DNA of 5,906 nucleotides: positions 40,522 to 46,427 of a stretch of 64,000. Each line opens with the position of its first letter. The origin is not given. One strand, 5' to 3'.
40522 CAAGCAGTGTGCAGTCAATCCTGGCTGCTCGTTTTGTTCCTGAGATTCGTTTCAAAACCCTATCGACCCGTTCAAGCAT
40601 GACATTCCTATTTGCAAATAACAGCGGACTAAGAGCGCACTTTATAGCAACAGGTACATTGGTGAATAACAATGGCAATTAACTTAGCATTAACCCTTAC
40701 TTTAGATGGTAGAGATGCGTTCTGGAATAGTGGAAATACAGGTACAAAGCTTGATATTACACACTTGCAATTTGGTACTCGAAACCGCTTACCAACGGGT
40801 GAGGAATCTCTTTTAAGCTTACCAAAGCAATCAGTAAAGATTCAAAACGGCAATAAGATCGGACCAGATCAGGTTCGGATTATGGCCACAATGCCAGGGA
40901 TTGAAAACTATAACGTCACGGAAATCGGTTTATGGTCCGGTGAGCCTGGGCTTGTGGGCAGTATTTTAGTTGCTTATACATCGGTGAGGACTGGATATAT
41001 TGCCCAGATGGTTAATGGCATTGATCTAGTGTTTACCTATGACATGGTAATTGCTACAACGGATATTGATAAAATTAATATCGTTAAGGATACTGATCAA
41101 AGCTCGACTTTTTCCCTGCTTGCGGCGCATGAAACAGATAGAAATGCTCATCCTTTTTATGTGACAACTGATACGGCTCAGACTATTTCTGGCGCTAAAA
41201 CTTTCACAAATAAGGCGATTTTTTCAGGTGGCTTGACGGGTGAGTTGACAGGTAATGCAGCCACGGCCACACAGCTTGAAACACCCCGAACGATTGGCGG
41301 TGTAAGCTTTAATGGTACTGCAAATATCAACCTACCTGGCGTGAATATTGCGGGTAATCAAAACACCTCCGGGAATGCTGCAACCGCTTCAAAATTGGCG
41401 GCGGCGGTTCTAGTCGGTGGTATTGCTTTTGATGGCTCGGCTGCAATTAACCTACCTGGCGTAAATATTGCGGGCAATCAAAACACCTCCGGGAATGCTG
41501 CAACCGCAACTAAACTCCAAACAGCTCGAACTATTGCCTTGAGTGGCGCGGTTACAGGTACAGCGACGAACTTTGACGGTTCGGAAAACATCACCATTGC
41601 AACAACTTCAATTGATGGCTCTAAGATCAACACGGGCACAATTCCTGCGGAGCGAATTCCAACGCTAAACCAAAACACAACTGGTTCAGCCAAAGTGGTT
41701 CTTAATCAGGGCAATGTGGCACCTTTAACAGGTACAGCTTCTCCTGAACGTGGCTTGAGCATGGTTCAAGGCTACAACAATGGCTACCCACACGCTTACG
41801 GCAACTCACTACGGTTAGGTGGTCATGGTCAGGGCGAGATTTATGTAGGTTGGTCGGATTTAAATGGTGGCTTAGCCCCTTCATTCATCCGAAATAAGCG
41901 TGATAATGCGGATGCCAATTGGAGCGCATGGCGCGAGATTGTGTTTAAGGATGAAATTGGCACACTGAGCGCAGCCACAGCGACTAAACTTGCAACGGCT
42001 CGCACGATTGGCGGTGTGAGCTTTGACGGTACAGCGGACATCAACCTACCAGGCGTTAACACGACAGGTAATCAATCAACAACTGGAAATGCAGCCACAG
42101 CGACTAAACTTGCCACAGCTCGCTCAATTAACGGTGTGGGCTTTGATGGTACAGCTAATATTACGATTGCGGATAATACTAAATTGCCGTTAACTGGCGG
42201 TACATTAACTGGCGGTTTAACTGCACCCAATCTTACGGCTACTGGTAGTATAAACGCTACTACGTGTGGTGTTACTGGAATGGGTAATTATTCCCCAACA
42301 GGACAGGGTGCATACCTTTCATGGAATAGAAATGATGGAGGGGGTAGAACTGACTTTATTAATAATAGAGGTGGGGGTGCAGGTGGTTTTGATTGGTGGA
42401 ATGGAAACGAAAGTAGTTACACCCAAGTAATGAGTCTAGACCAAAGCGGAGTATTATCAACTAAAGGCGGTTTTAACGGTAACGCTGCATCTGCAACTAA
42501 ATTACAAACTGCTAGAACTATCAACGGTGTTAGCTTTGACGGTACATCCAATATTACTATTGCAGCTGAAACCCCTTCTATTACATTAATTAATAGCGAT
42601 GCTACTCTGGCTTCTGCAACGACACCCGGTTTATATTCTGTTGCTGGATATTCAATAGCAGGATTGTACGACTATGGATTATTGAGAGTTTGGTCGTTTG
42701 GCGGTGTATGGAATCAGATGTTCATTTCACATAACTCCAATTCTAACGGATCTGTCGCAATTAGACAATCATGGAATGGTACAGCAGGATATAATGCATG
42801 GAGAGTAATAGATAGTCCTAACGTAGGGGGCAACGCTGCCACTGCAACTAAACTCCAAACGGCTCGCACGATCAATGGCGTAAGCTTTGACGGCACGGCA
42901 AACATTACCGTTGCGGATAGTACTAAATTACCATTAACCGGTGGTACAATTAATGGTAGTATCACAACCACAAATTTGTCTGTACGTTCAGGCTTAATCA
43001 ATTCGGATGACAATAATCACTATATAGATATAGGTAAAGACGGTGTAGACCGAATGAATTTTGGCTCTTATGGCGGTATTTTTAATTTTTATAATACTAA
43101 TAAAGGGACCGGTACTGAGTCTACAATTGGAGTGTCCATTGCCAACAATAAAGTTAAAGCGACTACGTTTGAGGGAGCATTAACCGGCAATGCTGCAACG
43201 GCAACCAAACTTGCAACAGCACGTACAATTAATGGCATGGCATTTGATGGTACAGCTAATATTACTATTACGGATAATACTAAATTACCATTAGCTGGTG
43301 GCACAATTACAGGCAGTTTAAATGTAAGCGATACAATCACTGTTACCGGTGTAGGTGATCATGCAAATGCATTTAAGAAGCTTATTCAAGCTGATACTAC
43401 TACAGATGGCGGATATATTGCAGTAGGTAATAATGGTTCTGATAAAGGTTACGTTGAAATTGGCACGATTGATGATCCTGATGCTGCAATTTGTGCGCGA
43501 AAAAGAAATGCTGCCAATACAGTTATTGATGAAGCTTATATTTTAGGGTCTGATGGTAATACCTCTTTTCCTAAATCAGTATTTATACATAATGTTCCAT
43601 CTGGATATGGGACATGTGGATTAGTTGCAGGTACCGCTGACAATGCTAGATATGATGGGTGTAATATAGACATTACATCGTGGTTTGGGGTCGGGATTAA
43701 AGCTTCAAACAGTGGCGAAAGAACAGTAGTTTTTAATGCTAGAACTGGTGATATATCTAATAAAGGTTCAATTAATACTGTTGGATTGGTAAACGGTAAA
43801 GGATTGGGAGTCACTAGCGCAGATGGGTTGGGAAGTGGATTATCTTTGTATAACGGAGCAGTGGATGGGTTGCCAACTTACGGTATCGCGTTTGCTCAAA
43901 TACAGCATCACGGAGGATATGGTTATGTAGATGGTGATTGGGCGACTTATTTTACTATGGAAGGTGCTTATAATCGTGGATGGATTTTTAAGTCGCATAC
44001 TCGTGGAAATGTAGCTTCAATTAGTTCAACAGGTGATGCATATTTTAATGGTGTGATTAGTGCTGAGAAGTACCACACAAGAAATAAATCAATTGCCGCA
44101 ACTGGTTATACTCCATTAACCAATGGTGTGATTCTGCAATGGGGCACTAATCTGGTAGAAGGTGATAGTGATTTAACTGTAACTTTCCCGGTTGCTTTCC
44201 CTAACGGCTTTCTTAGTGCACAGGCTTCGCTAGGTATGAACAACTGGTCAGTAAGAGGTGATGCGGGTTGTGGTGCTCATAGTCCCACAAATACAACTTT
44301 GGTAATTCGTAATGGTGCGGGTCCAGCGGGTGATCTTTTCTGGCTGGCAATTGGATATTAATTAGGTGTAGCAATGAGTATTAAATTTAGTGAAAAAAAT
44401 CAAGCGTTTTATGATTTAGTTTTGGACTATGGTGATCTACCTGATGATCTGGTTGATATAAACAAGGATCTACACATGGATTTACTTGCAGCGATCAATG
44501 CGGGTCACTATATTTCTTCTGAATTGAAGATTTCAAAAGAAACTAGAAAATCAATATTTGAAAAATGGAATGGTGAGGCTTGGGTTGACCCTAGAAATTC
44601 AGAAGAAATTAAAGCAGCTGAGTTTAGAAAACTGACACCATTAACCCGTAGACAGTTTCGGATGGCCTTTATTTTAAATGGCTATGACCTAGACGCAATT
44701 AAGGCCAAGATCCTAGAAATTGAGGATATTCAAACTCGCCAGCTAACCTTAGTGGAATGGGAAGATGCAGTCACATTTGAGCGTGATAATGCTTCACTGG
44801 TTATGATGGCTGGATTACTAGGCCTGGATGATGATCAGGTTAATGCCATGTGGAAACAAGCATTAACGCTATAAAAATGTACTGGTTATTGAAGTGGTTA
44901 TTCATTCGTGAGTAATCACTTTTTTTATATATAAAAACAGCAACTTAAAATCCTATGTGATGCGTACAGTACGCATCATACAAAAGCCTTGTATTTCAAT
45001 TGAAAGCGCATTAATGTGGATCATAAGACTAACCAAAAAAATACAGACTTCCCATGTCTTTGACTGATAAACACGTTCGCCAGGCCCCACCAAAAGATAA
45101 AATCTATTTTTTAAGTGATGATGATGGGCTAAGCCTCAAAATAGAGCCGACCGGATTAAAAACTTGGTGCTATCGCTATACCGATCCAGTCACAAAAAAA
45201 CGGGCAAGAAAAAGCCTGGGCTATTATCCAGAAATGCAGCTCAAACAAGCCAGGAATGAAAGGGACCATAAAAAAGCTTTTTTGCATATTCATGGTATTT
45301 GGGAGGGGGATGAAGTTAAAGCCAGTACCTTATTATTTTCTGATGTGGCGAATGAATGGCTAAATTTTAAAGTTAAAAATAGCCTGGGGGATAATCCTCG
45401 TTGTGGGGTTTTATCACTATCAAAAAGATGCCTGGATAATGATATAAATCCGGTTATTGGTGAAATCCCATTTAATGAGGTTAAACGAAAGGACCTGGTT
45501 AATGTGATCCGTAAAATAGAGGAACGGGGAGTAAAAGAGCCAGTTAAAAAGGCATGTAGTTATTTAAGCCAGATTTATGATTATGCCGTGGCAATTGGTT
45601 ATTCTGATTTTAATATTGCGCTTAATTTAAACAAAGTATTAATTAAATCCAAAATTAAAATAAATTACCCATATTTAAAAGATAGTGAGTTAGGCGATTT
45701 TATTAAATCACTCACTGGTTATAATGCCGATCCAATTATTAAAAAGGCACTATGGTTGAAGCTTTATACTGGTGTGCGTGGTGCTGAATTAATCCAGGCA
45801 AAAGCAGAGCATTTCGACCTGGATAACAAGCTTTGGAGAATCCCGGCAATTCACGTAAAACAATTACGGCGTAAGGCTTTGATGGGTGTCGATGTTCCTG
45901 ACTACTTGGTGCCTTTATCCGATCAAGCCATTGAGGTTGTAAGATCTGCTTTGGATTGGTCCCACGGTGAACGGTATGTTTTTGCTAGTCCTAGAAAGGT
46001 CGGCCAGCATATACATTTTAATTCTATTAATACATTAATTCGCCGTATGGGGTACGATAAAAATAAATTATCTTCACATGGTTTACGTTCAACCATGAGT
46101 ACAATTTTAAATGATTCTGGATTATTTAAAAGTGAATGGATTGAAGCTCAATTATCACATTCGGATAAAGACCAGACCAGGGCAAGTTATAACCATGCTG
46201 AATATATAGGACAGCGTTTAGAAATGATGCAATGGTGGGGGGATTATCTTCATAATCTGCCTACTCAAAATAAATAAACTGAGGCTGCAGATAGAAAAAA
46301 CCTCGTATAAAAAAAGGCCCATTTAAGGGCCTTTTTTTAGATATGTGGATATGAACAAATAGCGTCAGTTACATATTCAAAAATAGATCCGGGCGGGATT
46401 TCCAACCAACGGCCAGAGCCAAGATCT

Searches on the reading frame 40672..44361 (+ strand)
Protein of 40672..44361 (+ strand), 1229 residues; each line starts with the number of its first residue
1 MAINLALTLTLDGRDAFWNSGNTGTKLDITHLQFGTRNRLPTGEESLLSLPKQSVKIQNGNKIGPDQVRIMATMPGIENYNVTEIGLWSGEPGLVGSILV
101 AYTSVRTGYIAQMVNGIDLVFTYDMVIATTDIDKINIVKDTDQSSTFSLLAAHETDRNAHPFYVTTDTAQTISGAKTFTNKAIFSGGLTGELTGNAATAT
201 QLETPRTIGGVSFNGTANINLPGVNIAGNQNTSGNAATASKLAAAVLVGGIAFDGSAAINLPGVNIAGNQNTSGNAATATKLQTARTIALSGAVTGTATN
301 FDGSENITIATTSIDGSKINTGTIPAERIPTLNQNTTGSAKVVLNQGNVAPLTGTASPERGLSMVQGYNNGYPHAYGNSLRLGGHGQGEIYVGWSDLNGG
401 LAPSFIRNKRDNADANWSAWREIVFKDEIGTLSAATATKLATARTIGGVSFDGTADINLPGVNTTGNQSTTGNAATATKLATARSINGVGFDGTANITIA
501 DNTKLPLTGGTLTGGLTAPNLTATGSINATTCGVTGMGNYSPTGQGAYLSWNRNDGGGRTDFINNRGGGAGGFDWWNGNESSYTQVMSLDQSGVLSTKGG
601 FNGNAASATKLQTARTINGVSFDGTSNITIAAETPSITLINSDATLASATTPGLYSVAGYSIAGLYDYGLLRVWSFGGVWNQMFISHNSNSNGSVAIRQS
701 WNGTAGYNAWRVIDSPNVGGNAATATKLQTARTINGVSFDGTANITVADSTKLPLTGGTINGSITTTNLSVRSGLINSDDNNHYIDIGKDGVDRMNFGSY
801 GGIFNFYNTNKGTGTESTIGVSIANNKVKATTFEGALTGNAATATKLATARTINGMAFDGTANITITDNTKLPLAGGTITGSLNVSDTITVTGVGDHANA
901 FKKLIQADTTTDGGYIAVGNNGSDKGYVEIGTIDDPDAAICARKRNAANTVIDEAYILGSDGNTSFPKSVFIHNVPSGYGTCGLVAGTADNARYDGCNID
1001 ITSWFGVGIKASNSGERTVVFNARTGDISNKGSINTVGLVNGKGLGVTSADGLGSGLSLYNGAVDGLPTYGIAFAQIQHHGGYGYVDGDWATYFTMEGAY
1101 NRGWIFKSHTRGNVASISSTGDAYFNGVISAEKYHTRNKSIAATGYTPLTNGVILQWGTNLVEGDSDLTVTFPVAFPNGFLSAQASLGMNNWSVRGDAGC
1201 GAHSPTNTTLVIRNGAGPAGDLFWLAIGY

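Call 9: search_protein_families(library=phrogs, proteins=[window:40672-44361:+], max_evalue=0.001)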
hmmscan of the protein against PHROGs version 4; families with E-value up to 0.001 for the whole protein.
window:40672-44361:+ (1229 aa): 22 families
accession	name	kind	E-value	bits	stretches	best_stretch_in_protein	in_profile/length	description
phrog_20242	-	tail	1.7e-185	620.3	8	469-635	392-595/1025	tail fiber protein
phrog_6722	-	tail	8.1e-125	419.4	6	341-500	219-393/974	tail fiber protein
phrog_3299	-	unknown function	2e-98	331.4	6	177-323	680-818/1385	-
phrog_22609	-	tail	1.2e-95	322.3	4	137-423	595-883/1184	tail fiber protein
phrog_37852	-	unknown function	1.6e-75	255.2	8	342-459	74-205/397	-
phrog_21552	-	unknown function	2.4e-64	219.1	5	177-284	226-333/391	-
phrog_26292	-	tail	5.8e-61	207.5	6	431-501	20-97/1190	tail fiber protein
phrog_7911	-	tail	2.7e-60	205.5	5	168-243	461-536/915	tail protein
phrog_30742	-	tail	4.5e-58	197.8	4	168-340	776-949/1029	tail fiber protein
phrog_1833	-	tail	1e-47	164.3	6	559-634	170-245/322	tail fiber protein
phrog_454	-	tail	1.9e-43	149.9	6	170-222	500-550/1376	tail fiber protein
phrog_38759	-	unknown function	5.4e-39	135.3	4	798-907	103-201/920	-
phrog_37677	-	unknown function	7.1e-32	111.7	5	540-630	322-408/635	-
phrog_8378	-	tail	1.1e-31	110.6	5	792-928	553-678/1446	tail fiber protein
phrog_5181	-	unknown function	3.7e-30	105.9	4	261-343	358-431/763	-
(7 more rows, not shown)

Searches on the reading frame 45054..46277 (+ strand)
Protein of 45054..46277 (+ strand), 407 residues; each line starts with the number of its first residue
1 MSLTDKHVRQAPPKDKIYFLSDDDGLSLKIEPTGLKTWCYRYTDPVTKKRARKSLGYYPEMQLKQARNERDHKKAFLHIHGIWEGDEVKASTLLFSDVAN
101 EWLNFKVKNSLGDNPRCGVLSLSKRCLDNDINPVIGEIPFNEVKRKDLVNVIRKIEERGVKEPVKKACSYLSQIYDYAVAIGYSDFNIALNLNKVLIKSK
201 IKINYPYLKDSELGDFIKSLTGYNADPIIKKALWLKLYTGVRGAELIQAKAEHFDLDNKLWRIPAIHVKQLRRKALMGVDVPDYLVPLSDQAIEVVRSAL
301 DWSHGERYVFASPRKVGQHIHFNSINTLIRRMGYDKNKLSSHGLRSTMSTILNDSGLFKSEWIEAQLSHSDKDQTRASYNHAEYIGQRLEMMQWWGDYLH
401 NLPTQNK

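Call 9: search_protein_families(library=phrogs, proteins=[window:45054-46277:+], max_evalue=0.001)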
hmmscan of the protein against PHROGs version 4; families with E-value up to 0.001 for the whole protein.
window:45054-46277:+ (407 aa): 7 families
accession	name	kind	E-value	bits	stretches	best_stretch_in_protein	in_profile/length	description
phrog_1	-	integration and excision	2.3e-64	219.7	1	1-400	91-452/611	integrase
phrog_4710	-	unknown function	1.6e-28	100.7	1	95-270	27-196/211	-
phrog_216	-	integration and excision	3e-26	93.2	1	167-405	18-250/301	integrase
phrog_3423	-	unknown function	5.7e-25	89.1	1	1-151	6-156/157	-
phrog_14880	-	unknown function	5e-15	56.2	1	348-399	2-52/57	-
phrog_24775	-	unknown function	2.4e-13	51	1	326-401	16-88/101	-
phrog_37801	-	unknown function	3.5e-10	40.8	1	361-400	30-69/73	-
